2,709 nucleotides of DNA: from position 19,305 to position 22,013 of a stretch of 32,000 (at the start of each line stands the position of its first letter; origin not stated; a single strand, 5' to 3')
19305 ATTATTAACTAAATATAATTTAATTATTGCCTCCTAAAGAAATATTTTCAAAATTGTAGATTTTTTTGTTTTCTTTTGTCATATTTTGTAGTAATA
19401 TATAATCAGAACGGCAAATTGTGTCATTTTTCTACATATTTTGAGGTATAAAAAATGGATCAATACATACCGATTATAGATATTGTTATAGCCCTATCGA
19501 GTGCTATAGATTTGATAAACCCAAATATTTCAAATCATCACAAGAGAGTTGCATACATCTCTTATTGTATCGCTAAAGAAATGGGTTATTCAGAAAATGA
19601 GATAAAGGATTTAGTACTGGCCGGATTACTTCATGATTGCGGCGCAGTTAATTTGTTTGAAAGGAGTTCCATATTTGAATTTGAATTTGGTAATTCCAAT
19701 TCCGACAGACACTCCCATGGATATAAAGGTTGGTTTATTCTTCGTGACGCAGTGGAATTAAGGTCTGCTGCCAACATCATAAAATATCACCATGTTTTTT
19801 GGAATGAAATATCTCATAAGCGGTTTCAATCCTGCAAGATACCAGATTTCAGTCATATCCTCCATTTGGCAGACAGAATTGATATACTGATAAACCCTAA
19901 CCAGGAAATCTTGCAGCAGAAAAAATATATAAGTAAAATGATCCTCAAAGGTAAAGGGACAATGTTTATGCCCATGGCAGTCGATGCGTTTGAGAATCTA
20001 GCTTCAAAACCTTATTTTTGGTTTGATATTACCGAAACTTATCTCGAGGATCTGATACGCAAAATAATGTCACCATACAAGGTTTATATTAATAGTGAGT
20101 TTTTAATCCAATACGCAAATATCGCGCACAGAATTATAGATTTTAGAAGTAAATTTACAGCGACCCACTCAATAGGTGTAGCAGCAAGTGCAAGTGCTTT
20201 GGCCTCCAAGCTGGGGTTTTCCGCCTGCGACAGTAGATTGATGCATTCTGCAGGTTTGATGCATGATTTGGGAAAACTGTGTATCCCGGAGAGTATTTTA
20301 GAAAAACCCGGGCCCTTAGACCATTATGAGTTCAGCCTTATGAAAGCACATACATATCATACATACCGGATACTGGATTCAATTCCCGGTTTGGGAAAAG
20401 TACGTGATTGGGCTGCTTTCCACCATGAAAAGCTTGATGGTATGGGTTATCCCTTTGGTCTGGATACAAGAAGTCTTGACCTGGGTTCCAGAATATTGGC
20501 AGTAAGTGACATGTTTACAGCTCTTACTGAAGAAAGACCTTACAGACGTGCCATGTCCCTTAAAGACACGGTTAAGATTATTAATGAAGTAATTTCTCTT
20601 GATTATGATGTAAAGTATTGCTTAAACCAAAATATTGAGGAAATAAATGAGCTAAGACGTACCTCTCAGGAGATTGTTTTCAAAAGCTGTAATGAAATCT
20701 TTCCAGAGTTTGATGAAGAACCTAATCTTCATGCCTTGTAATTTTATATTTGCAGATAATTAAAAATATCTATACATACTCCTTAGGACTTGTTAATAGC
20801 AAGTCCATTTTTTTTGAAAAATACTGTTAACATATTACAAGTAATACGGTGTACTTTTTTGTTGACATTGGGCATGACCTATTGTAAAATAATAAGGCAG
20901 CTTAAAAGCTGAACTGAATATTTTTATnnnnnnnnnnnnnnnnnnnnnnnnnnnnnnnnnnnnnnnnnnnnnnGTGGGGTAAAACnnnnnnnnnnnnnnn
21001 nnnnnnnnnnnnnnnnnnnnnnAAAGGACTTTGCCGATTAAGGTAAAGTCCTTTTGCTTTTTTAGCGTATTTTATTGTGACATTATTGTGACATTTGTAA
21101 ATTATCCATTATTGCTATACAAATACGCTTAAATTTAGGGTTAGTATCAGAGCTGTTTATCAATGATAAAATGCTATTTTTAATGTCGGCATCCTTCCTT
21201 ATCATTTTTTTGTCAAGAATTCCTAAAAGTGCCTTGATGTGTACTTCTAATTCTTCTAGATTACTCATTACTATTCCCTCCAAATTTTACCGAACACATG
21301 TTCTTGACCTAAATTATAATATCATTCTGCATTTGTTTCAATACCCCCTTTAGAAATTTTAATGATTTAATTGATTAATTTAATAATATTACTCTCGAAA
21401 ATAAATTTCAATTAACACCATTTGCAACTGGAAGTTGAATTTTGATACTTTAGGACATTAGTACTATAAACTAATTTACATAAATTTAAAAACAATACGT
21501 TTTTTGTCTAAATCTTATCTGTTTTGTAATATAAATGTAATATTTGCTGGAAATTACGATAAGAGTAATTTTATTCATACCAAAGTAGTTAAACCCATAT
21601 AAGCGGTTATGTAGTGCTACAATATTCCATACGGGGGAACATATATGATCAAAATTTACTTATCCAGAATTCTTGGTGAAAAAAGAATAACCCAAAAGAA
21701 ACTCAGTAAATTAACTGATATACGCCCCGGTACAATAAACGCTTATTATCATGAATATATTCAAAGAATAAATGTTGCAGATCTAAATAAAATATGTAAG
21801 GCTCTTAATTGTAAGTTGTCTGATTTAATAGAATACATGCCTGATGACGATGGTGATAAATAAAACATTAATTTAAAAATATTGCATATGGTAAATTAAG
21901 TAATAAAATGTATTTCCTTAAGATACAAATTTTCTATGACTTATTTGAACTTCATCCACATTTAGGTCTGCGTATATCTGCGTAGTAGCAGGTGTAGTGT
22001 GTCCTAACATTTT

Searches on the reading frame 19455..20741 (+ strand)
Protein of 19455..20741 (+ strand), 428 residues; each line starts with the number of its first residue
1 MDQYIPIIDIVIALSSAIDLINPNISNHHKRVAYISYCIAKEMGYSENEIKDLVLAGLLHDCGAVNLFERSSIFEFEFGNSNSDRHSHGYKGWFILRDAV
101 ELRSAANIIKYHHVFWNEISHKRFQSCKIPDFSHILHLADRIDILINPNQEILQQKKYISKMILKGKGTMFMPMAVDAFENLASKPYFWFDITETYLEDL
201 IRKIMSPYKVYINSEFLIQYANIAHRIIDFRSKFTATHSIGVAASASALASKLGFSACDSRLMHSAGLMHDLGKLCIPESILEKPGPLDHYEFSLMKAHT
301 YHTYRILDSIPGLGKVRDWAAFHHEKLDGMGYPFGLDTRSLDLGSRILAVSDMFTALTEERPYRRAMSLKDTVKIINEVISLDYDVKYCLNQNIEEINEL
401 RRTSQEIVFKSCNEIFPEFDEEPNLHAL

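Call 32: find_related_loci(query=window:19455-20741:+, collection=genome_contigs, flank=10000)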
Query window:19455-20741:+ (428 aa) in genome_contigs; peptide patterns used: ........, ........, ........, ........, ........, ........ (x = any residue, [..] = any of these).
268 stretches matched a pattern; 140 encode a relative of the query (tblastn E <= 1e-3); the best 80 are kept; 79 distinct loci.
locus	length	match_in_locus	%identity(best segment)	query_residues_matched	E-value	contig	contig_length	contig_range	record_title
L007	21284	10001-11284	100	1-428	0e+0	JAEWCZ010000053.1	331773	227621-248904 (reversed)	MAG: Bacillota bacterium isolate OH_PBB_78 k127_56288, whole genome shotgun sequence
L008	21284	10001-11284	93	1-428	0e+0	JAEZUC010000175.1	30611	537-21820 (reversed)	MAG: Bacillota bacterium isolate OH_PDB_73 k127_1007209, whole genome shotgun sequence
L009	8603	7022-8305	93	1-428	0e+0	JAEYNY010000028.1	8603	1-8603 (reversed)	MAG: Bacillota bacterium isolate OH_CBB_131 k127_1596014, whole genome shotgun sequence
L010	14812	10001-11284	94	1-428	0e+0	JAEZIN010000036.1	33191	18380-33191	MAG: Bacillota bacterium isolate OH_CDB_189 k127_2461619, whole genome shotgun sequence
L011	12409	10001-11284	91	1-428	0e+0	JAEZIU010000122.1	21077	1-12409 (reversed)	MAG: Bacillota bacterium isolate OH_CDB_200 k127_1219300, whole genome shotgun sequence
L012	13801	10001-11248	69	1-416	0e+0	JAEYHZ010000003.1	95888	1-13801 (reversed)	MAG: Bacillota bacterium isolate OH_HFB_338 k127_1572267, whole genome shotgun sequence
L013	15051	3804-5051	67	1-416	0e+0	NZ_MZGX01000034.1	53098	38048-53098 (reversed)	Ruminiclostridium hungatei strain DSM 14427 CLHUN_contig000034, whole genome shotgun sequence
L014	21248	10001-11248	66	1-416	0e+0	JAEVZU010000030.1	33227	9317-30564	MAG: Bacillota bacterium isolate OH_PBB_181 k127_592899, whole genome shotgun sequence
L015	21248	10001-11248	66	1-416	0e+0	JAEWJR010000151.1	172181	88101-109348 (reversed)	MAG: Bacillota bacterium isolate OH_PBrB_156 k127_658558, whole genome shotgun sequence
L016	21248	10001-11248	65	1-416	0e+0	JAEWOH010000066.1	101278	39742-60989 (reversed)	MAG: Bacillota bacterium isolate OH_SBlB_54 k127_588870, whole genome shotgun sequence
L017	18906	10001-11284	94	1-428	0e+0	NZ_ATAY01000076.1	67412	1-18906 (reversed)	Ruminiclostridium papyrosolvens C7 contig01612, whole genome shotgun sequence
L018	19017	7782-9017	67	5-416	0e+0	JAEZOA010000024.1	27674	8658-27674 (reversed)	MAG: Bacillota bacterium isolate OH_CFB_174 k127_1127896, whole genome shotgun sequence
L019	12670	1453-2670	63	13-418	3e-174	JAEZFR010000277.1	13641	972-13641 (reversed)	MAG: Bacillota bacterium isolate OH_CBrB_58 k127_654802, whole genome shotgun sequence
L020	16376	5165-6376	63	13-416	5e-172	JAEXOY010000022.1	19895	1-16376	MAG: Bacillota bacterium isolate OH_HBrB_169 k127_2086861, whole genome shotgun sequence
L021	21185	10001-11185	62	20-412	1e-170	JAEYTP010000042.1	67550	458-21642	MAG: Bacillota bacterium isolate OH_CBlB_136 k127_3514081, whole genome shotgun sequence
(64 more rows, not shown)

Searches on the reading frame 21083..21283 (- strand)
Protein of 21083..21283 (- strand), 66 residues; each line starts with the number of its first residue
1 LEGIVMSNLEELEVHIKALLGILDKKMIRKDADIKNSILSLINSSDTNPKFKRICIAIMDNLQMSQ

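Call 6: search_protein_families(library=pfam, proteins=[window:21083-21283:-], max_evalue=0.01)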
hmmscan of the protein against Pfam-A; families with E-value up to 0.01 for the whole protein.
window:21083-21283:- (66 aa): 0 families

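Call 56: search_protein_families(library=phrogs, proteins=[window:21083-21283:-], max_evalue=0.001)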
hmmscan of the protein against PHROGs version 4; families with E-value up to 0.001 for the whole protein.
window:21083-21283:- (66 aa): 0 families

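Call 117: search_protein_families(library=padloc, proteins=[window:21083-21283:-], max_evalue=0.01)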
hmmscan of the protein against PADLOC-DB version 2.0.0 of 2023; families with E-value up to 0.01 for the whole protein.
window:21083-21283:- (66 aa): 0 families

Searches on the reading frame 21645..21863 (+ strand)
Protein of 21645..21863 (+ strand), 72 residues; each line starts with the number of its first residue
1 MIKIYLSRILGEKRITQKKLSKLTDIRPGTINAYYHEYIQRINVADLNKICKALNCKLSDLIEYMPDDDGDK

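Call 5: search_protein_families(library=pfam, proteins=[window:21645-21863:+], max_evalue=0.01)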
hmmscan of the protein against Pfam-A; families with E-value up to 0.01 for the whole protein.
window:21645-21863:+ (72 aa): 3 families
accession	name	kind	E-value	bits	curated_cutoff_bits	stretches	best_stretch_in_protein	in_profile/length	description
PF13443.12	HTH_26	-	1e-18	67.8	22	1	6-67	2-63/63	Cro/C1-type HTH DNA-binding domain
PF01381.28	HTH_3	-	1.4e-06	28.7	23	1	10-61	5-55/55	Helix-turn-helix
PF12844.13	HTH_19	-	0.00031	21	30.2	1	8-62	6-59/64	Helix-turn-helix domain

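Call 56: search_protein_families(library=phrogs, proteins=[window:21645-21863:+], max_evalue=0.001)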
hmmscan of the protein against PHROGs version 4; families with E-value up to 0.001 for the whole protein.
window:21645-21863:+ (72 aa): 4 families
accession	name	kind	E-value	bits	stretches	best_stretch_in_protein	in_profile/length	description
phrog_3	-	transcription regulation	1e-08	36.4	1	6-67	93-151/430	transcriptional repressor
phrog_4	-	transcription regulation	5.9e-06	26.5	1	6-62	141-192/400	transcriptional repressor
phrog_8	-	transcription regulation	0.00056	20.5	1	8-64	165-218/346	transcriptional regulator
phrog_18342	-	transcription regulation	0.00096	20.2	0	5-69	22-84/123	transcriptional repressor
